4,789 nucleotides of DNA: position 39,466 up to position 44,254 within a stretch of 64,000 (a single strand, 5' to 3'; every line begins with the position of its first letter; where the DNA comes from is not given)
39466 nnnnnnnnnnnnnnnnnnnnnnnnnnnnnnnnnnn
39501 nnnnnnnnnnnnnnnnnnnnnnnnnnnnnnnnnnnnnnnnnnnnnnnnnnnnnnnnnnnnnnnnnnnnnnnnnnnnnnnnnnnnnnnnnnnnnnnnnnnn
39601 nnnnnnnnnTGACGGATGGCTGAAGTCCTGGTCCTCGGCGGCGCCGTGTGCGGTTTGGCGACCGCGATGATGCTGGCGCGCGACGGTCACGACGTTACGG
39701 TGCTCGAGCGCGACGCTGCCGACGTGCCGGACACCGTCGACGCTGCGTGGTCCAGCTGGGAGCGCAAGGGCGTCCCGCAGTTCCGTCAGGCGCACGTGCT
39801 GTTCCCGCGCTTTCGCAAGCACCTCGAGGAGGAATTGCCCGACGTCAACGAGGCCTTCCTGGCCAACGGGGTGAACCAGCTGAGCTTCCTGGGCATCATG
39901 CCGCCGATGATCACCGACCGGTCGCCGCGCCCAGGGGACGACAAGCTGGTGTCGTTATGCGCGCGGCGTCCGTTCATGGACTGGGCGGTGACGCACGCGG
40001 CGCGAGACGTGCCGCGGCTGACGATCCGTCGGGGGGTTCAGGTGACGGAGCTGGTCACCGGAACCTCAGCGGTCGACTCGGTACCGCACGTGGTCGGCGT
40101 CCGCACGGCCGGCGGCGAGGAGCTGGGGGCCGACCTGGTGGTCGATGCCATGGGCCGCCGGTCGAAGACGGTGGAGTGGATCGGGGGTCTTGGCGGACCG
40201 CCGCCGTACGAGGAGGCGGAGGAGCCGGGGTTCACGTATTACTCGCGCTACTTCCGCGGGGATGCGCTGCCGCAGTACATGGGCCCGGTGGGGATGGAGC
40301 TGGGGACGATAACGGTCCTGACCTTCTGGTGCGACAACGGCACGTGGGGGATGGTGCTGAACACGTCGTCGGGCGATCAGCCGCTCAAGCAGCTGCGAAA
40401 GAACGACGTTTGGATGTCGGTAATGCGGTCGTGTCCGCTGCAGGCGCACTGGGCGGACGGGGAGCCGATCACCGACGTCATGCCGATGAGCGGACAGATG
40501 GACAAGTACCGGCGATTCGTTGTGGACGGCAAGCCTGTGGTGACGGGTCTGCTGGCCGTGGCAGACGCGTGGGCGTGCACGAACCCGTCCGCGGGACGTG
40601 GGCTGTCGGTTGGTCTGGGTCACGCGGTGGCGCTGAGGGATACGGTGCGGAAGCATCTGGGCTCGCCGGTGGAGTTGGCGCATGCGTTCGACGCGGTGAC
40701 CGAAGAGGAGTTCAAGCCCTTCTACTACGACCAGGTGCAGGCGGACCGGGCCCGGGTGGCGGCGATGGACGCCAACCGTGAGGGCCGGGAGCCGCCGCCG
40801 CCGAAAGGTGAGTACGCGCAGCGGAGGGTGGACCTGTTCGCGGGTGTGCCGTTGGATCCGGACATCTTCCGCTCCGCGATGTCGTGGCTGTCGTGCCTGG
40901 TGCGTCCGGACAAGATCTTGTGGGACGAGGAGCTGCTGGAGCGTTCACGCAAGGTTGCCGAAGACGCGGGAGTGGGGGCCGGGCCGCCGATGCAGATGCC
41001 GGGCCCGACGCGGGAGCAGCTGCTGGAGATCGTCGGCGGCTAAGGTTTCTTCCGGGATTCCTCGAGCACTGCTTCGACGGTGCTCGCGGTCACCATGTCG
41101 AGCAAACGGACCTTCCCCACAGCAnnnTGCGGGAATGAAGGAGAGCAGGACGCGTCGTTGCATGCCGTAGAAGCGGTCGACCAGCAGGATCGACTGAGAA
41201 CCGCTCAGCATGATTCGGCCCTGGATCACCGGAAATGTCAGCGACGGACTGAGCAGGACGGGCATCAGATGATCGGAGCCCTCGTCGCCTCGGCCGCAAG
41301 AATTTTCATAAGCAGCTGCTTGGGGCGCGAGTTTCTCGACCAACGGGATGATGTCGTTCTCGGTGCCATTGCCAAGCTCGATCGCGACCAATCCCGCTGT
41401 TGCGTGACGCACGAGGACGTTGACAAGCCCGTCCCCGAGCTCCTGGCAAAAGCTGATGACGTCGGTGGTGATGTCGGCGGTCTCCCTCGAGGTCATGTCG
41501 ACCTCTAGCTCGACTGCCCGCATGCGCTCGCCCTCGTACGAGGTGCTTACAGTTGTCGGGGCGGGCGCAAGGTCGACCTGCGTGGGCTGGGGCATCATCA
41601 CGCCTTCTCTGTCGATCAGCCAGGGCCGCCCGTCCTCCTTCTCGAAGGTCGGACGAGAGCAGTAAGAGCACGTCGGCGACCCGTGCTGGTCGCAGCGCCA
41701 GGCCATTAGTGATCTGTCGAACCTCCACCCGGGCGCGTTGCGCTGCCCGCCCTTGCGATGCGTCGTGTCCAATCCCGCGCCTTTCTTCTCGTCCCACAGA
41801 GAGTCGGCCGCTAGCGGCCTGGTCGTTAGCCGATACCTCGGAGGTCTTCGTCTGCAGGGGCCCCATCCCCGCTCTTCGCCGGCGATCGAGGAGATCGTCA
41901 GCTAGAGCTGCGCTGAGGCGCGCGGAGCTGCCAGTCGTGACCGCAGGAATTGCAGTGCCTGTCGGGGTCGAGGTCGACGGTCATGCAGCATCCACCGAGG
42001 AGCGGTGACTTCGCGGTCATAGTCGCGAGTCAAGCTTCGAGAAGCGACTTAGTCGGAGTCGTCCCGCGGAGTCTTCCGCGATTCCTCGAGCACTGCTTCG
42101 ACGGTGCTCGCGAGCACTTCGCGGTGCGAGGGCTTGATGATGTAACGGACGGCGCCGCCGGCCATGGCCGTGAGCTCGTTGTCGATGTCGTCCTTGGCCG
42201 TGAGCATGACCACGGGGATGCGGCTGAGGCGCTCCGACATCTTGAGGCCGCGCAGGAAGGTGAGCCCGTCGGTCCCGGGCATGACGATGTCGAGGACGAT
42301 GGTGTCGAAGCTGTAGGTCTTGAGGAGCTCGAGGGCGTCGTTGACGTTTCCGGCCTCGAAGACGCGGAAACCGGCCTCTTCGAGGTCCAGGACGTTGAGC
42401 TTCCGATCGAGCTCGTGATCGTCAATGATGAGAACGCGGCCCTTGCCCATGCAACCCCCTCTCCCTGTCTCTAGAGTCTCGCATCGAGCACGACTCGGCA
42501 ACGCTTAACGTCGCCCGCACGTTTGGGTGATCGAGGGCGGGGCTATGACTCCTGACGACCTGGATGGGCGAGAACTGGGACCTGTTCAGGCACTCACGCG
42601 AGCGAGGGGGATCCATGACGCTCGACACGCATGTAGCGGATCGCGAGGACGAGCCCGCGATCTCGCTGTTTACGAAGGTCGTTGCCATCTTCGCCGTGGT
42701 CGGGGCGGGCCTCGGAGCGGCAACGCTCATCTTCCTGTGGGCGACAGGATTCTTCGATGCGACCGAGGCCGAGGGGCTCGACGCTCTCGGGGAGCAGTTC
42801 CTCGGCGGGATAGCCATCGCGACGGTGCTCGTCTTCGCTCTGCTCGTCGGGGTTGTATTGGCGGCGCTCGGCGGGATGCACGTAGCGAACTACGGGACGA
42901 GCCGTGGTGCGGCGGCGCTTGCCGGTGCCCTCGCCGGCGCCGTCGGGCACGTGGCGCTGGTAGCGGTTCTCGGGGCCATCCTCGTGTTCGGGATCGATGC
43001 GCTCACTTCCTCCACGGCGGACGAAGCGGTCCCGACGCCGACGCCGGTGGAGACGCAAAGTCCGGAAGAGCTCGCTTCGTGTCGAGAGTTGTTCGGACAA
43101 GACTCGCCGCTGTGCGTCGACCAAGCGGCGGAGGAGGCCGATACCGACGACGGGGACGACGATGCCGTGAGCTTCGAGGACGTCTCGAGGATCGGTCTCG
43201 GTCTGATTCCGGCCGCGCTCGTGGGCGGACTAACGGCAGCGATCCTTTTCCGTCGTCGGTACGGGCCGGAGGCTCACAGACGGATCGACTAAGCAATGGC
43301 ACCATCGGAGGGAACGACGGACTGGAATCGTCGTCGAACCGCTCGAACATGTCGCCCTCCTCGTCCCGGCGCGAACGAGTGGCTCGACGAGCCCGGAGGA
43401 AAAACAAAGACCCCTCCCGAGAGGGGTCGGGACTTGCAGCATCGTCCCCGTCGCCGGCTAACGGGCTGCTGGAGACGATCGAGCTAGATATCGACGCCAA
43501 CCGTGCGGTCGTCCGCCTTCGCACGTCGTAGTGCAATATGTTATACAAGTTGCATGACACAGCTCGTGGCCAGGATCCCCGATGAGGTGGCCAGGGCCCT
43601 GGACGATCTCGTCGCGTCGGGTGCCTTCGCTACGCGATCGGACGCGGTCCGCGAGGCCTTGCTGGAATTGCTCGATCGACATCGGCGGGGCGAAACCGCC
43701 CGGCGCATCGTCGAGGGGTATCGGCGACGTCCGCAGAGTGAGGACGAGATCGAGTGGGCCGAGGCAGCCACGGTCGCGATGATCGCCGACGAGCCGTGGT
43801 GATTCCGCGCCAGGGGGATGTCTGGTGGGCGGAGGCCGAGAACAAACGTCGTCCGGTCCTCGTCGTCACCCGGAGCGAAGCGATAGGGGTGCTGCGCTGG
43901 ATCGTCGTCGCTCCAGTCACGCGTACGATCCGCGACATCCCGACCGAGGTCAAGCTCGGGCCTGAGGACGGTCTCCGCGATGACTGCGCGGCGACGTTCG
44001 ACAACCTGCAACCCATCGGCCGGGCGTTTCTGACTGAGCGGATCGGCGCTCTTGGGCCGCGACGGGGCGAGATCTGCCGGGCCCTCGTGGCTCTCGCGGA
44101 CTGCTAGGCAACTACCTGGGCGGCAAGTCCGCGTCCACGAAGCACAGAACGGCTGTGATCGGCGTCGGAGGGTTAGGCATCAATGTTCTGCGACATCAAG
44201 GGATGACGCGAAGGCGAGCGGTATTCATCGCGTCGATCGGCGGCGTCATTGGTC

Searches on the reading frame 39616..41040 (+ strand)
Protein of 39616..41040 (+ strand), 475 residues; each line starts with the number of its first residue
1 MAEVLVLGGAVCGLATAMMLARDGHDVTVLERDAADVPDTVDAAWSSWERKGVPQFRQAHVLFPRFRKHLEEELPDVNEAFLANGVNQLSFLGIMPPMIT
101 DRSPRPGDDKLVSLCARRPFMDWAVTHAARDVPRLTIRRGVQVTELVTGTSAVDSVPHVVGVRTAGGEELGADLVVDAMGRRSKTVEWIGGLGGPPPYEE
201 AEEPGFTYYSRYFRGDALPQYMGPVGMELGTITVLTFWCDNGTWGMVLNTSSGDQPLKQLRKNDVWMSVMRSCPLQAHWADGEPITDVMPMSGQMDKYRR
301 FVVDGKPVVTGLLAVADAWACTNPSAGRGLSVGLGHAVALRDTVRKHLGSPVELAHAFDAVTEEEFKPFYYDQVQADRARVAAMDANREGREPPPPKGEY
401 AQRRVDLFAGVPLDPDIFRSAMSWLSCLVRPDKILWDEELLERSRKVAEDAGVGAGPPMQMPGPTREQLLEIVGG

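Call 4: search_protein_families(library=pfam, proteins=[window:39616-41040:+], max_evalue=1)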
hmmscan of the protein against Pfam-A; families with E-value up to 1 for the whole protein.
window:39616-41040:+ (475 aa): 12 families
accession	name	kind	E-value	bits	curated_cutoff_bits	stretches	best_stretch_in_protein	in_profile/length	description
PF01266.30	DAO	-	7e-08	32.8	27.9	1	4-33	2-31/353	FAD dependent oxidoreductase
PF01494.25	FAD_binding_3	-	2.3e-06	27.5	22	1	2-39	2-39/349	FAD binding domain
PF07992.20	Pyr_redox_2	-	2e-05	24.6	26.1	1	3-47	144-187/291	Pyridine nucleotide-disulphide oxidoreductase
PF04820.20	Trp_halogenase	-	5.1e-05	22.7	21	1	134-187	166-219/458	Tryptophan halogenase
PF13450.12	NAD_binding_8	-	0.0064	17.2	21.9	1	6-33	1-28/68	NAD(P)-binding Rossmann-like domain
PF00070.33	Pyr_redox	-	0.012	16.5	22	1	4-37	2-35/82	Pyridine nucleotide-disulphide oxidoreductase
PF01593.30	Amino_oxidase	-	0.053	13.2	19.8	1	12-33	2-23/443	Flavin containing amine oxidoreductase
PF01262.27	AlaDh_PNT_C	-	0.057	13.3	23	1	2-35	29-62/214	Alanine dehydrogenase/PNT, C-terminal domain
PF13439.12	Glyco_transf_4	-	0.16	12.4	28.5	1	16-77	11-75/170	Glycosyltransferase Family 4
PF02737.24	3HCDH_N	-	0.18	12.2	22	1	4-50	2-48/180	3-hydroxyacyl-CoA dehydrogenase, NAD binding domain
PF12831.13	FAD_oxidored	-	0.84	9.3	27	1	3-33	1-31/416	FAD dependent oxidoreductase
PF01946.23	Thi4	-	0.9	9.2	26.2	1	2-34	18-51/235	Thi4 family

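Call 5: search_protein_families(library=ncbifam, proteins=[window:39616-41040:+], max_evalue=10)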
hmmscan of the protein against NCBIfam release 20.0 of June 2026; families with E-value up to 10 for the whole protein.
window:39616-41040:+ (475 aa): 84 families (the best 25 are shown)
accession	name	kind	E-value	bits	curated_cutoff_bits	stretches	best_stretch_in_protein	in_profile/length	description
NF049967.1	QhpG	equivalog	1.4e-07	30.8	240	2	4-34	1-31/423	flavin-dependent monooxygenase QhpG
NF005566.0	PRK07236.1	subfamily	2.3e-07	30.1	333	2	3-36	8-41/386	hypothetical protein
NF004833.1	PRK06185.1-1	subfamily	2.3e-07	29.9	488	3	3-34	4-35/403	FAD-dependent oxidoreductase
NF004834.1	PRK06185.1-3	subfamily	2.4e-07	29.9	500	2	117-368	108-343/420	FAD-dependent oxidoreductase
NF001933.0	PRK00711.1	subfamily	1.7e-06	27.3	383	1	3-40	2-39/429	D-amino acid dehydrogenase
TIGR02352.1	thiamin_ThiO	equivalog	3.5e-06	26.4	250.8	1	4-34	1-31/351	glycine oxidase ThiO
NF004835.0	PRK06185.1-4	equivalog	6.5e-06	25.2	601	2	100-186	94-176/411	FAD-dependent oxidoreductase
NF005691.0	PRK07494.1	equivalog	8.5e-06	24.5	459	2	2-35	9-42/404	UbiH/UbiF family hydroxylase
TIGR01988.1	Ubi-OHases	subfamily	2.6e-05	23.2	224.65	2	4-185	2-167/387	ubiquinone biosynthesis hydroxylase, UbiH/UbiF/VisC/COQ6 family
NF004780.0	PRK06126.1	subfamily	3.5e-05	22.3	445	1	2-36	9-43/552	hypothetical protein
NF045637.1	carotdesatCrtDProt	equivalog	4.4e-05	22.2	580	1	4-34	1-31/485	1-hydroxycarotenoid 3,4-desaturase CrtD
NF006021.0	PRK08163.1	equivalog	5.9e-05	22.2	459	1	3-33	7-37/398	3-hydroxybenzoate 6-monooxygenase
TIGR02734.1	crtI_fam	subfamily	6.4e-05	21.8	238.1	1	4-34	1-31/504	phytoene desaturase family protein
TIGR01984.1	UbiH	equivalog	7.9e-05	21.6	392.2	1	4-38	2-37/382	2-octaprenyl-6-methoxyphenyl hydroxylase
NF005951.1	PRK08020.1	equivalog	0.00013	20.9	590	2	3-35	4-36/388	3-demethoxyubiquinol 3-hydroxylase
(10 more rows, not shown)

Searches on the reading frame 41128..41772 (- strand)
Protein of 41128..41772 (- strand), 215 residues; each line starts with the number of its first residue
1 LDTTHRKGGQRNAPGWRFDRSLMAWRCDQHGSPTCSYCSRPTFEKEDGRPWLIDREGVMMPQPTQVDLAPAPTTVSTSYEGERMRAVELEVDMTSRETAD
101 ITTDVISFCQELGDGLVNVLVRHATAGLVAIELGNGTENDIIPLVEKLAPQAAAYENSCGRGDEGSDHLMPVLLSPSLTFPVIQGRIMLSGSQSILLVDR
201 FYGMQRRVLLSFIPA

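Call 24: search_protein_families(library=pfam, proteins=[window:41128-41772:-], max_evalue=0.001)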
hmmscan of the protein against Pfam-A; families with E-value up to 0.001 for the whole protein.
window:41128-41772:- (215 aa): 1 family
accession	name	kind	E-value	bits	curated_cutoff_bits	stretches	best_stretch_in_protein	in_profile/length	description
PF01894.22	UPF0047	-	1e-17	64.8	27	1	100-209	1-114/117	Uncharacterised protein family UPF0047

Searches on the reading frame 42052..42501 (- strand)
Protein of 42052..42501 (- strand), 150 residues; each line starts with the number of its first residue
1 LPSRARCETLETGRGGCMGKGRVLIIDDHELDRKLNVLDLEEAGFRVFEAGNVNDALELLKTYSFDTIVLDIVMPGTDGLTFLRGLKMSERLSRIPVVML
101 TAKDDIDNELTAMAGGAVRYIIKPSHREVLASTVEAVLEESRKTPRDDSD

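Call 24: search_protein_families(library=pfam, proteins=[window:42052-42501:-], max_evalue=0.001)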
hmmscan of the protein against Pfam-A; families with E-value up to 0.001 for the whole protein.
window:42052-42501:- (150 aa): 1 family
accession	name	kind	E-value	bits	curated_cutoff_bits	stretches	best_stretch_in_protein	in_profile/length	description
PF00072.30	Response_reg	-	3.9e-25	88.6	30.2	1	23-134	1-110/111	Response regulator receiver domain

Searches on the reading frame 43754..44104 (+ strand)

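Call 24: search_protein_families(library=pfam, proteins=[window:43754-44104:+], max_evalue=0.001)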
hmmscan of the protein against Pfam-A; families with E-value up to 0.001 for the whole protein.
window:43754-44104:+ (117 aa): 1 family
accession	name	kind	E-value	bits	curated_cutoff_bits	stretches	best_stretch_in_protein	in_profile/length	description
PF02452.23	PemK_toxin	-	6.1e-11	42.9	23.1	1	19-104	1-97/109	PemK-like, MazF-like toxin of type II toxin-antitoxin system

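Call 59: search_protein_families(library=padloc, proteins=[window:43754-44104:+], max_evalue=0.001)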
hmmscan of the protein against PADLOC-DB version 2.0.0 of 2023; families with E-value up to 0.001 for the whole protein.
window:43754-44104:+ (117 aa): 0 families
